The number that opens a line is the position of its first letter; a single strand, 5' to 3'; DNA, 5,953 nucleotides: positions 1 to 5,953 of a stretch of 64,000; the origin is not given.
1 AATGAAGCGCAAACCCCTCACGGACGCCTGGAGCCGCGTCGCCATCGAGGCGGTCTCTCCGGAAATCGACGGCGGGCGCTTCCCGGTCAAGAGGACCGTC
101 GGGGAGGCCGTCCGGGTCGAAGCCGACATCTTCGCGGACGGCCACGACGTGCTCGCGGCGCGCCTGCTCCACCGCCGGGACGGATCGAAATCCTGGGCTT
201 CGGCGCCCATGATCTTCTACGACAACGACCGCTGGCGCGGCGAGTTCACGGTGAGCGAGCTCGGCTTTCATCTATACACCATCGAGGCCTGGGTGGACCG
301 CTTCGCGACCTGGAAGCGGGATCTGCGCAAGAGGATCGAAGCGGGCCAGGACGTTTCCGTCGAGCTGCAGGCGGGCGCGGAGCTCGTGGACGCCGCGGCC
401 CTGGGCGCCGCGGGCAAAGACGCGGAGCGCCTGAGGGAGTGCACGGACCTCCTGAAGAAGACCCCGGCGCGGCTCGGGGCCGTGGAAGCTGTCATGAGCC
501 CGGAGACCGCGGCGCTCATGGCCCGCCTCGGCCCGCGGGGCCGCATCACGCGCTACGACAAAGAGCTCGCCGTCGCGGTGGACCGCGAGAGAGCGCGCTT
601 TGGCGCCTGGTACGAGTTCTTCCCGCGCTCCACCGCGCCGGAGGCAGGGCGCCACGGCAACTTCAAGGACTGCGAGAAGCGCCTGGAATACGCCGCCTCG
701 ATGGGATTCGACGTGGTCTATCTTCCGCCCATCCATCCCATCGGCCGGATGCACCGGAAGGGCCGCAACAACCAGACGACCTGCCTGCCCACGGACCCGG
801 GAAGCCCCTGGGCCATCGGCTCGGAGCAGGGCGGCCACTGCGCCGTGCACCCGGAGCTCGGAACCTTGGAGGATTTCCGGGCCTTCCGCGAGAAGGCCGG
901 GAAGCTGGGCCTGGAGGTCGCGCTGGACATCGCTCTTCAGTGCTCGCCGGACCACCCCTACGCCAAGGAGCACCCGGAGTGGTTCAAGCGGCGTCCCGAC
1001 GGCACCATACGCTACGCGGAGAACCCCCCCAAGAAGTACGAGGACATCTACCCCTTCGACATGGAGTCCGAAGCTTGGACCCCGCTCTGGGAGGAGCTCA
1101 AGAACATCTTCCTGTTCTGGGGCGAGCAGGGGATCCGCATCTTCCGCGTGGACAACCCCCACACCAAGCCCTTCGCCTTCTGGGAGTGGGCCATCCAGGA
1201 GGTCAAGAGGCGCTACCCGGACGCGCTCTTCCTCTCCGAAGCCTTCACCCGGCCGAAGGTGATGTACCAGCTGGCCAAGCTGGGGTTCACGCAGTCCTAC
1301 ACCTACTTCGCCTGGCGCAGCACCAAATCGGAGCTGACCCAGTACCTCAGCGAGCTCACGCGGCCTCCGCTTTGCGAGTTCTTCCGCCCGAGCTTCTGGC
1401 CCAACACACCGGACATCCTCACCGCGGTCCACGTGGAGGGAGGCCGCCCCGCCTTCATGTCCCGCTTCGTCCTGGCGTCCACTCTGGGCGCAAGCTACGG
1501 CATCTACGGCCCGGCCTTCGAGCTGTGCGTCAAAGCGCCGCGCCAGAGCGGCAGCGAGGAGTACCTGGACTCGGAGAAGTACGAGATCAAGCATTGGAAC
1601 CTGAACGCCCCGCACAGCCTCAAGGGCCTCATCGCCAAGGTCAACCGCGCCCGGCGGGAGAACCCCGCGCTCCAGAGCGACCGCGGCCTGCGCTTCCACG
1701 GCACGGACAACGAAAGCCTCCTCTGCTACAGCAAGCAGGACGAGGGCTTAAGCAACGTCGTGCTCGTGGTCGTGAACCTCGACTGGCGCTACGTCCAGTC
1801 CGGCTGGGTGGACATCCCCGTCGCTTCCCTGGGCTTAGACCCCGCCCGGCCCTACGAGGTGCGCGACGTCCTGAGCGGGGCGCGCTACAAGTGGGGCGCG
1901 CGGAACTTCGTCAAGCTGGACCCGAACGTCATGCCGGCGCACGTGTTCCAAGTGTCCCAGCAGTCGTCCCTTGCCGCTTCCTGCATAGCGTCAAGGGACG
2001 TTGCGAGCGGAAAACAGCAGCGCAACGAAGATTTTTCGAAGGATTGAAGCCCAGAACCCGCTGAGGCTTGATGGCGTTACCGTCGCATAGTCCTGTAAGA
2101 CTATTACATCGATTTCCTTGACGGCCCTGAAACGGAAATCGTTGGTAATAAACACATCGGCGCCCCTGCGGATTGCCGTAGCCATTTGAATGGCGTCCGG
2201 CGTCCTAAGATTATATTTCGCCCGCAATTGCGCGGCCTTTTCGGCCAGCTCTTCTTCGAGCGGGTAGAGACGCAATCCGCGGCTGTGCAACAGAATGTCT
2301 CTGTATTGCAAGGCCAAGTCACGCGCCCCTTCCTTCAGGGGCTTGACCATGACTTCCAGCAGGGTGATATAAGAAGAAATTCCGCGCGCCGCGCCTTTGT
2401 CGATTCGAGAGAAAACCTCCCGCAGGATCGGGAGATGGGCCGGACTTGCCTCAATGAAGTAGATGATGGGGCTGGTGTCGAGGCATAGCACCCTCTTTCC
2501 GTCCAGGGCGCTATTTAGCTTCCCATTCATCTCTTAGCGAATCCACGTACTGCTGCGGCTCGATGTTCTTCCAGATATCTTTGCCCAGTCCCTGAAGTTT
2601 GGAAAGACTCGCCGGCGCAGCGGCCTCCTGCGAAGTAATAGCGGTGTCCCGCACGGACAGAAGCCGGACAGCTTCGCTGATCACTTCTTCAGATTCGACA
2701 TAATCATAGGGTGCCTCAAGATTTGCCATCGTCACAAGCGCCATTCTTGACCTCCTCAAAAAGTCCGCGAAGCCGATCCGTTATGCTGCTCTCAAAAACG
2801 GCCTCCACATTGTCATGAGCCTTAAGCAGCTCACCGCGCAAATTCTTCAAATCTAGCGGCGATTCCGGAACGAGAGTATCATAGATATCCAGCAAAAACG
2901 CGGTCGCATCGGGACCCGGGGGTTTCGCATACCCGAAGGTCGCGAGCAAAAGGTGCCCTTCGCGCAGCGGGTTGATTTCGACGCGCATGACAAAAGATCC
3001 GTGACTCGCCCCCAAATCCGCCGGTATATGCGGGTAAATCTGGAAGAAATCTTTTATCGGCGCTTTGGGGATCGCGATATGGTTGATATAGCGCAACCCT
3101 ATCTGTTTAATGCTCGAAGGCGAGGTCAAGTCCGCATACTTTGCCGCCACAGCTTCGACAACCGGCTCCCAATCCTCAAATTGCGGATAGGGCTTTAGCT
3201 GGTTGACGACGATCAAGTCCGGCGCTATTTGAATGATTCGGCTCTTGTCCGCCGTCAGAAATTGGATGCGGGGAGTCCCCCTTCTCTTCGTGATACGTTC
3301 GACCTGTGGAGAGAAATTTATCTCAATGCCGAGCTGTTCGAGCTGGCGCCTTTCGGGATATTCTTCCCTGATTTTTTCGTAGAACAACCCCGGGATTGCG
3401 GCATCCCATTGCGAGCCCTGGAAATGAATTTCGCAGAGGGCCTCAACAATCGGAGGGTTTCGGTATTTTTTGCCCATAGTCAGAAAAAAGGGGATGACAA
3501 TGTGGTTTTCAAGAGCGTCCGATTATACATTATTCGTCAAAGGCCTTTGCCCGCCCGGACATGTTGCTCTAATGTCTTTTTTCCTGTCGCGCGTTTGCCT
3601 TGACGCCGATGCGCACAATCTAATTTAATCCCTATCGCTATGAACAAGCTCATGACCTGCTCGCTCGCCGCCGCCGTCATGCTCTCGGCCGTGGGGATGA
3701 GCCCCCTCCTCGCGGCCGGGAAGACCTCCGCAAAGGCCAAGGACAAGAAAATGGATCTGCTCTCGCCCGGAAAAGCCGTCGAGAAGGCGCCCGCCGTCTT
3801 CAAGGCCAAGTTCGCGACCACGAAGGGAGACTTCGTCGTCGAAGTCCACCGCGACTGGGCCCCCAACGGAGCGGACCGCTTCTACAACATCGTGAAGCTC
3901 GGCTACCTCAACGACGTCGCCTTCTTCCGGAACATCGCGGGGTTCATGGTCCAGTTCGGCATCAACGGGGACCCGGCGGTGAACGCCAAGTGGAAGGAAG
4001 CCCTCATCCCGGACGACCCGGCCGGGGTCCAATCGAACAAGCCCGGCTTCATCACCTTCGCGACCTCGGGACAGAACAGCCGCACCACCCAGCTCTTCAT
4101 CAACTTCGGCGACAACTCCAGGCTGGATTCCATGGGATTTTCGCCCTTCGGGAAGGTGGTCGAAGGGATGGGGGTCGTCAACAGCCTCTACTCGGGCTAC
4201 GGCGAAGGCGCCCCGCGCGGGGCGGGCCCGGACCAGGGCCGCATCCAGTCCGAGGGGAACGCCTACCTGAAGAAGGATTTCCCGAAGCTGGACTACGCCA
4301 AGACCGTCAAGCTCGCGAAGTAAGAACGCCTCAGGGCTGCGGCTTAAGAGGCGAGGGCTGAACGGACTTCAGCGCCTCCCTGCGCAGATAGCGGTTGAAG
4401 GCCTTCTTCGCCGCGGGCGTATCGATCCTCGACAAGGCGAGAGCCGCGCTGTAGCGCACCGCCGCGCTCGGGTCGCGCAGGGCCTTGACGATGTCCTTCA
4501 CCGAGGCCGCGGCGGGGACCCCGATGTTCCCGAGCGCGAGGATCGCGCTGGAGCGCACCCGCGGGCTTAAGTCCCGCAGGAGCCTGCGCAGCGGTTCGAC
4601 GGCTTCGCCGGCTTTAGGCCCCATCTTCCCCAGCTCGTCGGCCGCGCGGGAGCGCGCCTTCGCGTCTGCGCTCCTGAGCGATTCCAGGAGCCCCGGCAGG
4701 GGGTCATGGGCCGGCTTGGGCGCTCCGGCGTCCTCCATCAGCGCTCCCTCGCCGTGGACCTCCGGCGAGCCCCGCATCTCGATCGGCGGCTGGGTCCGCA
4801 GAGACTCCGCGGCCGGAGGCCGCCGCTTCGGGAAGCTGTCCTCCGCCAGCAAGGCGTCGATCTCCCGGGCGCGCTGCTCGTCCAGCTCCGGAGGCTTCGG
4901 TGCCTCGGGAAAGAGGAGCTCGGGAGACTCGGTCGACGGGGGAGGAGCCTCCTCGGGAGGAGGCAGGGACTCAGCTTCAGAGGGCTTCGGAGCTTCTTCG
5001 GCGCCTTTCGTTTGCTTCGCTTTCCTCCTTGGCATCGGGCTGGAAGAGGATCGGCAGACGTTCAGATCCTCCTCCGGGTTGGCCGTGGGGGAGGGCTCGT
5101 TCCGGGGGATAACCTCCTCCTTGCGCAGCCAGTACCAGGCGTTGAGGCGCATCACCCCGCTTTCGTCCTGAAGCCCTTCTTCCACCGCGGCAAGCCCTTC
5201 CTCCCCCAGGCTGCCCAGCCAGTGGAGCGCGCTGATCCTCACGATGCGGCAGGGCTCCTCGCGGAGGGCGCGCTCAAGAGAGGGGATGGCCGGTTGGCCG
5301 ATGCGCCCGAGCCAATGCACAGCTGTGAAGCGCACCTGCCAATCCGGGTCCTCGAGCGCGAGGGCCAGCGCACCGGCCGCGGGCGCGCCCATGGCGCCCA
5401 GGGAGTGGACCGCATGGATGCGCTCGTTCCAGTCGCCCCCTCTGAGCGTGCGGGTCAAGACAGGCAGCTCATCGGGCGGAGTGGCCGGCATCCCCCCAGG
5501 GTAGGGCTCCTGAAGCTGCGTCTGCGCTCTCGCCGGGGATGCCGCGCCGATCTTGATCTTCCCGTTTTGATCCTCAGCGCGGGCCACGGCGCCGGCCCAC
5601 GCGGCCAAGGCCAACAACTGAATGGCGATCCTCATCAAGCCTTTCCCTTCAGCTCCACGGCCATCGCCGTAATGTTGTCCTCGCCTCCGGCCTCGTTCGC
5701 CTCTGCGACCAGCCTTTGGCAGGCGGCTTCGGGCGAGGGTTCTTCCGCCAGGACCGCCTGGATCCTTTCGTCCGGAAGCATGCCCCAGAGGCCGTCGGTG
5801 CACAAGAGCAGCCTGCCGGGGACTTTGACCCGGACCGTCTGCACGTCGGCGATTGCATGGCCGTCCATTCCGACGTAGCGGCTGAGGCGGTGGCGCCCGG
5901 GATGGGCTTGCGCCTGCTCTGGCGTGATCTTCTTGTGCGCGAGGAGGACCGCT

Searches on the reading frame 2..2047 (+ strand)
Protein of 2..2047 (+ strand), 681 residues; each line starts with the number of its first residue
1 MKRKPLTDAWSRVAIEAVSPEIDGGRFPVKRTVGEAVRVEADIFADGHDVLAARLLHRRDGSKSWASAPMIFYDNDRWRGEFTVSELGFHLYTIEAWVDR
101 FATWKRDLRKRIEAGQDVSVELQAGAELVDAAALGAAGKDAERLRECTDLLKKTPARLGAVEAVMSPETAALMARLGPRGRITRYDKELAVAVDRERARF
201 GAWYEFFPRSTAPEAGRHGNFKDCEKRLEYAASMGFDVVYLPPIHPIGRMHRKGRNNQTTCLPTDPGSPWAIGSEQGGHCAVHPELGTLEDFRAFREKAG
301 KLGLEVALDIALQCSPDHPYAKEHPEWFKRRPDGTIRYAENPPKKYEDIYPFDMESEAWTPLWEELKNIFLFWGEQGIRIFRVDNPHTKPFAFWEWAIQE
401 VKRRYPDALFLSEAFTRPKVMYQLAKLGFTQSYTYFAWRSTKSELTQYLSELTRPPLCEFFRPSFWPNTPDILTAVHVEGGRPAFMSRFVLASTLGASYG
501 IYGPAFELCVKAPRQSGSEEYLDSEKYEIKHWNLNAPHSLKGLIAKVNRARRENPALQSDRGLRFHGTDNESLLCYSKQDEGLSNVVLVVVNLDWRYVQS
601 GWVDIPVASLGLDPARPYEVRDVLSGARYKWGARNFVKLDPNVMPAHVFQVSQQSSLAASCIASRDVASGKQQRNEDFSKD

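Call 91: search_protein_families(library=pfam, proteins=[window:2-2047:+], max_evalue=0.00001)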
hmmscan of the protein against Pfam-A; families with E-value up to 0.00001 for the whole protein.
window:2-2047:+ (681 aa): 3 families
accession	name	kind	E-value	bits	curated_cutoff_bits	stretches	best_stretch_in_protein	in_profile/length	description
PF11896.14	GlgE_dom_N_S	-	9.6e-61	205.7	25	1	12-195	2-179/179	Alpha-1,4-glucan:maltose-1-phosphate maltosyltransferase, domain N/S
PF21702.3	GLGE_C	-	5.7e-32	110.2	27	1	565-651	1-87/87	GLGE, C-terminal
PF00128.31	Alpha-amylase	-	6.4e-07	29.4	22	1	217-371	14-149/446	Alpha amylase, catalytic domain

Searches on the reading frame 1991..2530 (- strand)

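Call 61: search_protein_families(library=pfam, proteins=[window:1991-2530:-], max_evalue=0.01)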
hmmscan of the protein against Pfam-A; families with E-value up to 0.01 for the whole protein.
window:1991-2530:- (179 aa): 1 family
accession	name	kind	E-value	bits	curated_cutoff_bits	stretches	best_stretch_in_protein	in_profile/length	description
PF01850.27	PIN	-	1.3e-18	68.1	23.6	1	16-138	2-118/120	PIN domain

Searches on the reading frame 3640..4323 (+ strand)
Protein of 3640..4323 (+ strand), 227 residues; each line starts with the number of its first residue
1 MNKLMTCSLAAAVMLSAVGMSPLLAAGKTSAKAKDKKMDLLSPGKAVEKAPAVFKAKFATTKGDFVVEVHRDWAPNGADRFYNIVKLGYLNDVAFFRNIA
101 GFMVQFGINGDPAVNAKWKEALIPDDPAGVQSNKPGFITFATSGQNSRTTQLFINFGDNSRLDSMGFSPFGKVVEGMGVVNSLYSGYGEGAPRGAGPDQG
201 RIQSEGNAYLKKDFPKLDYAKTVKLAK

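Call 61: search_protein_families(library=pfam, proteins=[window:3640-4323:+], max_evalue=0.01)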
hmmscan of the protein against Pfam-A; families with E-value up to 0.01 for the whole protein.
window:3640-4323:+ (227 aa): 1 family
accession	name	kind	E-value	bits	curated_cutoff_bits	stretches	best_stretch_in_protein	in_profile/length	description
PF00160.26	Pro_isomerase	-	4.6e-22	79.4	21.7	1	57-186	3-140/159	Cyclophilin type peptidyl-prolyl cis-trans isomerase/CLD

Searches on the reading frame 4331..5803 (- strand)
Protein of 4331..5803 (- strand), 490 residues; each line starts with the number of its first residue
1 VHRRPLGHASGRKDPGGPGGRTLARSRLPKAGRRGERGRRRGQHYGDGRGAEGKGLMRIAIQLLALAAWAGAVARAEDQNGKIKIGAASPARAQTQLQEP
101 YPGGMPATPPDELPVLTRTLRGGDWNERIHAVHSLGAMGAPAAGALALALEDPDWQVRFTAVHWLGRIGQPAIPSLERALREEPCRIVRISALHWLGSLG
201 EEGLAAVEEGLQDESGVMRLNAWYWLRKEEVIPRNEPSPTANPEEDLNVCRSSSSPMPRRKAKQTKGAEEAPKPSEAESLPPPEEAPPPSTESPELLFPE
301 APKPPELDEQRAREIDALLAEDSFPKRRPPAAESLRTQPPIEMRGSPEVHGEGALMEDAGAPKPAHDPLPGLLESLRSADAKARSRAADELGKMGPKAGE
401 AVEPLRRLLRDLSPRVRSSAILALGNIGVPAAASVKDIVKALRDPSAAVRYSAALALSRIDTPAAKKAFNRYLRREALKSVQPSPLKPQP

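Call 91: search_protein_families(library=pfam, proteins=[window:4331-5803:-], max_evalue=0.00001)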
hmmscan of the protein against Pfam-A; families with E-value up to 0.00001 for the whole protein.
window:4331-5803:- (490 aa): 5 families
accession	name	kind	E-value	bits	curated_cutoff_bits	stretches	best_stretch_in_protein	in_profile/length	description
PF13646.12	HEAT_2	-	8.8e-33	112.9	27.7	2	114-194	2-85/88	HEAT repeats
PF02985.28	HEAT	-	1e-19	69.1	23.5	0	148-170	7-29/31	HEAT repeat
PF03130.22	HEAT_PBS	-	3.8e-11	42.8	20.9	0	416-433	1-18/27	PBS lyase HEAT-like repeat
PF13513.12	HEAT_EZ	-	8.2e-07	29.9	27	0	438-460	29-55/55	HEAT-like repeat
PF12717.13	Cnd1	-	2.4e-06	28.1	26.4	0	401-469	22-94/162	non-SMC mitotic condensation complex subunit 1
